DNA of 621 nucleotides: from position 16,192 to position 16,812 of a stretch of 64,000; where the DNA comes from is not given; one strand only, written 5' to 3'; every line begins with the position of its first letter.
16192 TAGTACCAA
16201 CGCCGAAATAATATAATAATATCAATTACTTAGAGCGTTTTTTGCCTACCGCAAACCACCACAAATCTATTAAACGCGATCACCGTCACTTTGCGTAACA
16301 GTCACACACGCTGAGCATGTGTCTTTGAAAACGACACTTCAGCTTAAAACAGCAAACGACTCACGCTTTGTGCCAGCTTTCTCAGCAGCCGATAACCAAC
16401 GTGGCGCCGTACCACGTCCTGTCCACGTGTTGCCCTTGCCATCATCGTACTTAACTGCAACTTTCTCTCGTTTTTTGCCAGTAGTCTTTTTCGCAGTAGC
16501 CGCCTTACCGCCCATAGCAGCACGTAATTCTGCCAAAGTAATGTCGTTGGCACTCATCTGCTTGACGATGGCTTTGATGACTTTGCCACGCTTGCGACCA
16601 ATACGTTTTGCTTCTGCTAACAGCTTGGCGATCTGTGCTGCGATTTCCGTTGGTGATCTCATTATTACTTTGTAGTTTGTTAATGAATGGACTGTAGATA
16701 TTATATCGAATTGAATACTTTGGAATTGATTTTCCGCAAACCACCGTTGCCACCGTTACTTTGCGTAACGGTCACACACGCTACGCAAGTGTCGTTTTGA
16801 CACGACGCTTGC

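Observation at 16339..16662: H-NS-like xenogeneic silencer encoded on the AT-rich element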

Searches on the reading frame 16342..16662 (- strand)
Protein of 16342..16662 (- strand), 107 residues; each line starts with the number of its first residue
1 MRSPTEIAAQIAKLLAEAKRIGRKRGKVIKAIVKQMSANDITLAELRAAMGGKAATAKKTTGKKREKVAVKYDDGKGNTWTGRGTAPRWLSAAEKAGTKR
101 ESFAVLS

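Call 4: search_protein_families(library=pfam, proteins=[window:16342-16662:-], max_evalue=1)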
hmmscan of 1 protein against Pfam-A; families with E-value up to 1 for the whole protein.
window:16342-16662:- (107 aa): 2 families
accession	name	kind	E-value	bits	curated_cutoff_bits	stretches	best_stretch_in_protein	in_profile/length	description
PF00816.26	Histone_HNS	-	1.2e-12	47.8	25.6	1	71-105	2-38/38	H-NS histone C-terminal domain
PF18887.5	MBG_3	-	0.03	14.8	25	1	40-75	2-37/72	MBG domain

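Call 5: search_protein_families(library=ncbifam, proteins=[window:16342-16662:-], max_evalue=1)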
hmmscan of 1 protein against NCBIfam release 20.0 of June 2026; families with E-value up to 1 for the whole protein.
window:16342-16662:- (107 aa): 2 families
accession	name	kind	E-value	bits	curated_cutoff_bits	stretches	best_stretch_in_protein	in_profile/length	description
NF007656.0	PRK10328.1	equivalog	8.9e-06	25.9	202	1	24-103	53-132/134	DNA-binding protein StpA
NF008193.0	PRK10947.1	equivalog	0.0029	17.5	211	1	32-103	61-133/137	histone-like nucleoid-structuring protein H-NS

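Call 7: search_solved_structures(query=window:16342-16662:-, max_evalue=1, show_alignments=3)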
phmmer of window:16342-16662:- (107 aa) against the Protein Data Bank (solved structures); distinct sequences matched with E-value up to 1: 6.
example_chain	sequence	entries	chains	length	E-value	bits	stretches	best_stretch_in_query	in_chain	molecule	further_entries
2lev_A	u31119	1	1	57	0.00013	25.7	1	69-105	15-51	Ler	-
2l92_A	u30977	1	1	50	0.068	17.1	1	71-92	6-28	Histone family protein nucleoid-structuring protein H-NS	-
8pv1_Cb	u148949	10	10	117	0.14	16.1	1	16-65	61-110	Zinc finger domain-containing protein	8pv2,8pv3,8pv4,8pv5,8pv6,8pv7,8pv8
2l93_A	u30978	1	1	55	0.24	15.3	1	71-105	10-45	DNA-binding protein H-NS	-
2lrx_A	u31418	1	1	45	0.5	14.3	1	71-103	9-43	DNA-binding protein stpA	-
1hnr_A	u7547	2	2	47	0.84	13.6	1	69-104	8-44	H-NS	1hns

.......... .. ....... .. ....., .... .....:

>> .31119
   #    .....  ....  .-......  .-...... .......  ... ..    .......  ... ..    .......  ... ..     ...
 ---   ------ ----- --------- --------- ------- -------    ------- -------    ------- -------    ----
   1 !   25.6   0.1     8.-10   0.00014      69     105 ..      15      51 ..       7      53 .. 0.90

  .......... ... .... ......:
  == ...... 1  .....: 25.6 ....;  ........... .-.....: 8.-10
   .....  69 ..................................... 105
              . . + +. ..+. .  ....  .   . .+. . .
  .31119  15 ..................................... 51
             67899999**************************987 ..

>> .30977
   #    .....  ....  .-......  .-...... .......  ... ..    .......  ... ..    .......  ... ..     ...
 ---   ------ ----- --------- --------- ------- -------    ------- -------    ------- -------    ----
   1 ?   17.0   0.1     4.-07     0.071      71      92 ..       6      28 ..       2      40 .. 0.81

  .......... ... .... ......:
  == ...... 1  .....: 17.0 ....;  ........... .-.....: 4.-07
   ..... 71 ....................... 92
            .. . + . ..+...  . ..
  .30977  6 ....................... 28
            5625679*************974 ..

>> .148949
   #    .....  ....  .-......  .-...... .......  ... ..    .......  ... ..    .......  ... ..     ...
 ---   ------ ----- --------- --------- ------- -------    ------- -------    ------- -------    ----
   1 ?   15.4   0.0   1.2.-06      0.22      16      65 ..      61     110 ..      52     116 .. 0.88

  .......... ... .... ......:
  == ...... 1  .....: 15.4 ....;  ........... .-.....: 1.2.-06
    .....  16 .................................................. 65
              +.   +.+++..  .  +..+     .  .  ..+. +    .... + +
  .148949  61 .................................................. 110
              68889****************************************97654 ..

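Call 15: find_homologous_proteins(query=window:16342-16662:-)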
Query window:16342-16662:- (107 aa): 14 proteins with E <= 0.001 among 28 candidates.
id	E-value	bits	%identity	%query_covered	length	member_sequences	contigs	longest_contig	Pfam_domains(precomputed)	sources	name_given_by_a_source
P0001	4.8e-52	192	93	100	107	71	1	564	PF00816.28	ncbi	-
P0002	2.3e-50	187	90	98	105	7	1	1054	PF00816.28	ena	-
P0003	3.8e-50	186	88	100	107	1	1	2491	PF00816.28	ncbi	-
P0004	8.1e-48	179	89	98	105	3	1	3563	PF00816.28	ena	-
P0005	3.3e-46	173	85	98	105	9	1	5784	PF00816.28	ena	-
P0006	3.9e-43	164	79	100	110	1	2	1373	PF00816.28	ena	-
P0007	1.5e-39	152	80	98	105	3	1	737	PF00816.28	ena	-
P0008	3.0e-38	148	74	98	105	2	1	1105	PF00816.28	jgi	-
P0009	9.8e-34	133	75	98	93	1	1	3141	PF00816.28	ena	-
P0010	1.8e-33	133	67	98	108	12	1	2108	PF00816.28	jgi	-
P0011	8.3e-23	98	50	96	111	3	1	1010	PF00816.28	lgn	-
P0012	1.0e-22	98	88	52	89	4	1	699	PF00816.28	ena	-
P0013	5.4e-14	70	82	32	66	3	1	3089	PF00816.28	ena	-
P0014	2.1e-10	59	48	78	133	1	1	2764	PF00816.28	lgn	-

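Call 17: list_cluster_members(proteins=[P0001, P0003, window:16342-16662:-])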
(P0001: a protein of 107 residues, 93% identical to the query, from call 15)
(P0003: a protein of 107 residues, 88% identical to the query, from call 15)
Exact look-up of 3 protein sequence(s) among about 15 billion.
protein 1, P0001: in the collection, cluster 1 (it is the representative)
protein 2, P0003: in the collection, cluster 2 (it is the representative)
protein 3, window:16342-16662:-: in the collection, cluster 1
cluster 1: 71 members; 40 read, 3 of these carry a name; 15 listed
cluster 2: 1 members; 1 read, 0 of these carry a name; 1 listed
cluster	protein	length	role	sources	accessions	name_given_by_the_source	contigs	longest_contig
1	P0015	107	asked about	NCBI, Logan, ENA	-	-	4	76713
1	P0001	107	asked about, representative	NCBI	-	-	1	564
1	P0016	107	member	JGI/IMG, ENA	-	DNA-binding protein H-NS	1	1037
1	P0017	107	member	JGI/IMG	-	DNA-binding protein H-NS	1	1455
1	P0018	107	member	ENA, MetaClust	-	\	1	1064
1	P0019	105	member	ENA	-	-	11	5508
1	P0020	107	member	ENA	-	-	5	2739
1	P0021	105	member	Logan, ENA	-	-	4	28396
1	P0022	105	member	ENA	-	-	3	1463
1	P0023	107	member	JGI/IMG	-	-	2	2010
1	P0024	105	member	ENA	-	-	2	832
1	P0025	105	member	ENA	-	-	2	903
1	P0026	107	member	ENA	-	-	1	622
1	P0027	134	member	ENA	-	-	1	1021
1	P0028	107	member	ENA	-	-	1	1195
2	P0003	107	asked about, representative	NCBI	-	-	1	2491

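Call 18: find_encoding_contigs(protein=window:16342-16662:-, flank=10000, max_places=6)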
Protein window:16342-16662:- (107 aa): 6 contigs read that carry it; 5 places shown.
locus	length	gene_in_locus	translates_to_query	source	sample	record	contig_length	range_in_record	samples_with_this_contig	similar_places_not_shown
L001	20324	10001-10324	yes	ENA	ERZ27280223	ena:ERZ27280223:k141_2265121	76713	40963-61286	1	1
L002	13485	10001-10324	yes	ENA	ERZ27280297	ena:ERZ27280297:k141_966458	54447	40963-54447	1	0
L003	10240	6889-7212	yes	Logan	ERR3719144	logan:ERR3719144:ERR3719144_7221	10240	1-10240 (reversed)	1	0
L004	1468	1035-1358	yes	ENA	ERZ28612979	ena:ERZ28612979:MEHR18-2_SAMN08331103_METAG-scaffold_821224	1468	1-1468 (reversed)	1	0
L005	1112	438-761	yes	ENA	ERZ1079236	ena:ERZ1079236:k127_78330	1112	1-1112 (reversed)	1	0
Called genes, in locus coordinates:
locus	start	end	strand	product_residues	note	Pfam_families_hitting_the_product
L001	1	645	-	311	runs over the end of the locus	-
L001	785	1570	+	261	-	-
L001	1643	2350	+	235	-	PF00004:AAA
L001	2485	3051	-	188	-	PF00589:Phage_integrase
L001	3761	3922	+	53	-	-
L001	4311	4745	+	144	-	PF20346:DUF6641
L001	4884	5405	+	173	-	PF13240:Zn_Ribbon_1 (weak)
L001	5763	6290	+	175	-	-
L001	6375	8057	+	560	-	-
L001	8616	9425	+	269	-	-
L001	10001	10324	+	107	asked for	PF00816:Histone_HNS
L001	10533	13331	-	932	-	-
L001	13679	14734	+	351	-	PF00155:Aminotran_1_2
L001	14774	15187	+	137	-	PF00903:Glyoxalase, PF13669:Glyoxalase_4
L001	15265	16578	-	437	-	PF01595:CNNM, PF00571:CBS, PF03471:CorC_HlyC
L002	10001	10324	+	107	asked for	PF00816:Histone_HNS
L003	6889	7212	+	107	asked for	PF00816:Histone_HNS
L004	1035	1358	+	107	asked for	PF00816:Histone_HNS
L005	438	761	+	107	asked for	PF00816:Histone_HNS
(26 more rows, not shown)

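Call 29: find_encoding_contigs(protein=P0005, flank=6000, max_places=4)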
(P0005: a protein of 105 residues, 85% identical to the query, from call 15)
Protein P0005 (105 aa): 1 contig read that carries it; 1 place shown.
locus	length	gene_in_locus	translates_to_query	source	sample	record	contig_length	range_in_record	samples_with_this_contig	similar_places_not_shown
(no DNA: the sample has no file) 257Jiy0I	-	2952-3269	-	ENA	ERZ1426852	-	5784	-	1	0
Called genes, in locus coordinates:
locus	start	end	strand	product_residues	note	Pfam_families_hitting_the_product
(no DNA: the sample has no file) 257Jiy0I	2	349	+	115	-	?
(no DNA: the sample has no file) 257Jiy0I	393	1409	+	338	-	PF00106:adh_short, PF01073:3Beta_HSD, PF01370:Epimerase, PF02719:Polysacc_synt_2, PF04321:RmlD_sub_bind, PF13460:NAD_binding_10 (weak), PF16363:GDP_Man_Dehyd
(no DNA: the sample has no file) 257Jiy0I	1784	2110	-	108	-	-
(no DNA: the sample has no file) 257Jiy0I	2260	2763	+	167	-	PF00027:cNMP_binding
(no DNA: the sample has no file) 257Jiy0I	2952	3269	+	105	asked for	PF00816:Histone_HNS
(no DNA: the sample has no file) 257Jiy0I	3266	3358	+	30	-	-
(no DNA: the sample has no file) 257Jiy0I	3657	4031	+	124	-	-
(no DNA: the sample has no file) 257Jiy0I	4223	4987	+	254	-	PF13649:Methyltransf_25 (weak)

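Call 30: find_encoding_contigs(protein=P0004, flank=6000, max_places=4)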
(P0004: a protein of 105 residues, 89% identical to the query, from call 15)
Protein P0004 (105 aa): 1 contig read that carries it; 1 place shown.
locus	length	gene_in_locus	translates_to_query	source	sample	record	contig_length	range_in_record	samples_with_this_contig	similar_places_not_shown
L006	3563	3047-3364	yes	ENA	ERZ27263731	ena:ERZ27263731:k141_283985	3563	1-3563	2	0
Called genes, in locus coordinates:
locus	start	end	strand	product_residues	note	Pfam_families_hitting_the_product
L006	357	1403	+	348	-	PF08238:Sel1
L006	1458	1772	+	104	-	-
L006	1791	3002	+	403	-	-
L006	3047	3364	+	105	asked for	PF00816:Histone_HNS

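Call 31: find_encoding_contigs(protein=P0003, flank=6000, max_places=4)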
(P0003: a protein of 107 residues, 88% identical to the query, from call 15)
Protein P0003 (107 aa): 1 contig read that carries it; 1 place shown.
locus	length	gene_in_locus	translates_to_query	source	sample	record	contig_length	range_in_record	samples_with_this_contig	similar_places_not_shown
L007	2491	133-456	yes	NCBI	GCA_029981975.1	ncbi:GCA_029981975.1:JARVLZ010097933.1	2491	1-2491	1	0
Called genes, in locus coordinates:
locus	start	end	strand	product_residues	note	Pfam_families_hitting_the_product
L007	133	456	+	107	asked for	PF00816:Histone_HNS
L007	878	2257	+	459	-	-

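Call 32: search_protein_representatives(alignment_id=A2)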
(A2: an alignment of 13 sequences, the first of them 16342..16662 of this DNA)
Query: 13 sequences, 106 profile positions. Proteins with E-value up to 0.001 (for the whole library): 5331; up to 1e-10: 613; up to 1e-30: 3. The best 150 are listed.
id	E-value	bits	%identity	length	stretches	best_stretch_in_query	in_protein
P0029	5.9e-41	155.4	-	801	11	67-104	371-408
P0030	2.4e-32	127.7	-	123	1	1-105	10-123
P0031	8.8e-31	122.7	-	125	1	2-105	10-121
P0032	1.8e-26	108.8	-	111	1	2-105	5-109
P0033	2.5e-26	108.3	-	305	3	61-105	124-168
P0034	2.4e-25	105.2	-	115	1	3-105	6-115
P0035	1.7e-24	102.5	-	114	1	1-105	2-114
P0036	2.0e-24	102.2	-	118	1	4-105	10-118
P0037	2.6e-24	101.8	-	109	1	2-105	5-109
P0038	2.8e-24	101.7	-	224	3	6-104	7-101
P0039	4.3e-24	101.1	-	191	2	44-105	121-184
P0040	1.3e-23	99.6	-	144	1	3-105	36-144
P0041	2.6e-23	98.7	-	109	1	1-105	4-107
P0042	2.6e-23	98.6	-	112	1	3-105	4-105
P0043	4.7e-23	97.8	-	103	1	2-105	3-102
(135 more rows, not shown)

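Call 34: find_related_loci(query=A2, collection=genome_contigs, flank=10000)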
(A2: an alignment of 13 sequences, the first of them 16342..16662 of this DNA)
Query A2 (107 aa) in genome_contigs; peptide patterns used: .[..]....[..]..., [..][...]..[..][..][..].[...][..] (x = any residue, [..] = any of these).
600 stretches matched a pattern (row limit reached: there are more); 391 encode a relative of the query (tblastn E <= 1e-3); the best 80 are kept; 80 distinct loci.
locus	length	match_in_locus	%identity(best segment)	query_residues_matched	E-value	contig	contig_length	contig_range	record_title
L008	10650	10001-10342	57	1-105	3e-33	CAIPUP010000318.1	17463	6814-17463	MAG: uncultured beta proteobacterium isolate ErkenSummer_bin-4116 genome assembly, contig: bin-4116:318/429, whole genom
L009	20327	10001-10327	45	7-107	7e-19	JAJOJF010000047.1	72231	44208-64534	MAG: Burkholderiaceae bacterium isolate S5C1415 S5CNODE_45_length_72231_cov_6.943429, whole genome shotgun sequence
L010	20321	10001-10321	46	7-103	1e-17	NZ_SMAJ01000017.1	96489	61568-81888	Paralcaligenes ureilyticus strain DSM 24591 Ga0244690_117, whole genome shotgun sequence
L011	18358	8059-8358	41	7-105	2e-17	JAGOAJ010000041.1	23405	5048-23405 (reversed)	MAG: Burkholderiaceae bacterium isolate Go_Leine_bin_102 Go_Leine_935_length_23405_cov_6.776871, whole genome shotgun se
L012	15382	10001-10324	43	7-105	3e-17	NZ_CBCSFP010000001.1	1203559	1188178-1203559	Bordetella tumulicola strain CIP111922T isolate CIP111922T NODE_0001, whole genome shotgun sequence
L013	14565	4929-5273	40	8-105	7e-17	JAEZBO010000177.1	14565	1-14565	MAG: Proteobacteria bacterium isolate OH_CBrB_1 k127_1879660, whole genome shotgun sequence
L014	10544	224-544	42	7-105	1e-16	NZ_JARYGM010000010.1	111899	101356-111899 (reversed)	MAG: Pigmentiphaga sp. isolate MAG5_BQ9 NODE_10_length_111899_cov_38.153092, whole genome shotgun sequence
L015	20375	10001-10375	41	2-105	1e-16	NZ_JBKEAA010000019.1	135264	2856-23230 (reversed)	MAG: Castellaniella sp. isolate VLC_110 c_000003259459, whole genome shotgun sequence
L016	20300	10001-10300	40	7-105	1e-16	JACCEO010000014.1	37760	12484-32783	Alcaligenaceae bacterium strain CGII-43 scaffold_13, whole genome shotgun sequence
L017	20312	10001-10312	38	5-105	1e-16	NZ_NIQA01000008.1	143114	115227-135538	Pusillimonas sp. T2 scaffold8, whole genome shotgun sequence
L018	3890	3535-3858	43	7-105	2e-16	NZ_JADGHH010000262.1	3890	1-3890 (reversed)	MAG: Pigmentiphaga sp. isolate HOG22 NODE_14556_length_3890_cov_8.021366, whole genome shotgun sequence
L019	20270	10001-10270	46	22-105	4e-16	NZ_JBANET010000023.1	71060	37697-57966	Orrella sp. JC864 23, whole genome shotgun sequence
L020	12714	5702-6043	39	5-105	4e-16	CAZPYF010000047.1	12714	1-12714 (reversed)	MAG TPA_asm: uncultured Burkholderiaceae bacterium isolate binchicken_co173_431 genome assembly, contig: NODE_16789_leng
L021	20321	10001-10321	41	7-105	5e-16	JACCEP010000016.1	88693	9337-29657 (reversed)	Alcaligenaceae bacterium strain CGII-56 NODE_16_length_88693_cov_54.959104, whole genome shotgun sequence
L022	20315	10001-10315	42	7-105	1e-15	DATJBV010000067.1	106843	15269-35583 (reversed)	MAG TPA_asm: Candidimonas sp. isolate SMAG_U15363 k141_304495, whole genome shotgun sequence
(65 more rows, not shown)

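Call 42: search_dna_similar(query=window:16342-16662:-, collection=plasmids, mode=protein, max_rows=15)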
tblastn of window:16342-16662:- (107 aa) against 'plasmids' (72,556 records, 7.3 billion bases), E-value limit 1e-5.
Records with a match: 131; places in all: 131; records where one place covers at least 80% of the query: 0.
Best place of each record, by identity: <60% 131.
By first word of the organism name: Ralstonia 130; Sphaerotilus 1.
By predicted mobility (MOB-suite, as given by PLSDB): mobilizable 101; non-mobilizable 30.
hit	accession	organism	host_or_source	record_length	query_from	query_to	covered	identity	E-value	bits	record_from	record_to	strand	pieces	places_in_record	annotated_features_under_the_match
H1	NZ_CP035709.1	Sphaerotilus sulfidivorans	cell culture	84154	65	105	38%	57.1%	8e-6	50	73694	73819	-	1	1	H-NS histone family protein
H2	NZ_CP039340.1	Ralstonia pseudosolanacearum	-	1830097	67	105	36%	59.0%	5e-6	50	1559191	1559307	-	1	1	none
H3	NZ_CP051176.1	Ralstonia solanacearum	Whole organism,tomato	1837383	67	105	36%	59.0%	5e-6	50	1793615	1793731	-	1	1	none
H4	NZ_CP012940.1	Ralstonia solanacearum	plantain,cell culture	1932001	67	105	36%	59.0%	5e-6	50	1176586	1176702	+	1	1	none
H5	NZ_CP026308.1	Ralstonia solanacearum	Musa sp.,pure culture,plants with Moko ...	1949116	67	105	36%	59.0%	5e-6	50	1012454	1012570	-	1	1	none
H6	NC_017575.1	Ralstonia solanacearum Po82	-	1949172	67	105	36%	59.0%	5e-6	50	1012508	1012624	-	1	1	none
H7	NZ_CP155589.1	Ralstonia solanacearum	Musa sp.,cell culture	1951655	67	105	36%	59.0%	5e-6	50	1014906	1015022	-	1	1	none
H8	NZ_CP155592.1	Ralstonia solanacearum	Musa sp.,cell culture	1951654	67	105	36%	59.0%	5e-6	50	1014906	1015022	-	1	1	none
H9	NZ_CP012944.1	Ralstonia solanacearum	Cucumis sativus,cell culture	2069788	67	105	36%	59.0%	5e-6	50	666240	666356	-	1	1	none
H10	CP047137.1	Ralstonia solanacearum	Potato,Single cell,tuber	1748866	67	105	36%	59.0%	5e-6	50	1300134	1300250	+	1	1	H-NS histone family protein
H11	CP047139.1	Ralstonia solanacearum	Potato,Single cell,tuber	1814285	67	105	36%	59.0%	5e-6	50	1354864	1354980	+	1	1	H-NS histone family protein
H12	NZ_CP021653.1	Ralstonia solanacearum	Solanum lycopersicum,Tomato with ...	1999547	67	105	36%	59.0%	5e-6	50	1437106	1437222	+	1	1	none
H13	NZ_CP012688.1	Ralstonia solanacearum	Solanum commersonii,whole organism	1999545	67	105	36%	59.0%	5e-6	50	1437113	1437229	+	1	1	none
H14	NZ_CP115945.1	Ralstonia syzygii R24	Syzygium aromaticum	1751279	67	105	36%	59.0%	7e-6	50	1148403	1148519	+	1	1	none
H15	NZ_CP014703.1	Ralstonia solanacearum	Solanum tuberosum,cell culture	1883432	67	105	36%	59.0%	7e-6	50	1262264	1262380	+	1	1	none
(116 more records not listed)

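Call 43: search_dna_similar(query=window:16342-16662:-, collection=phages, mode=protein, max_rows=15)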
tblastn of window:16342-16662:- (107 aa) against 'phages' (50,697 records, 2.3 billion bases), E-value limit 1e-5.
No match.
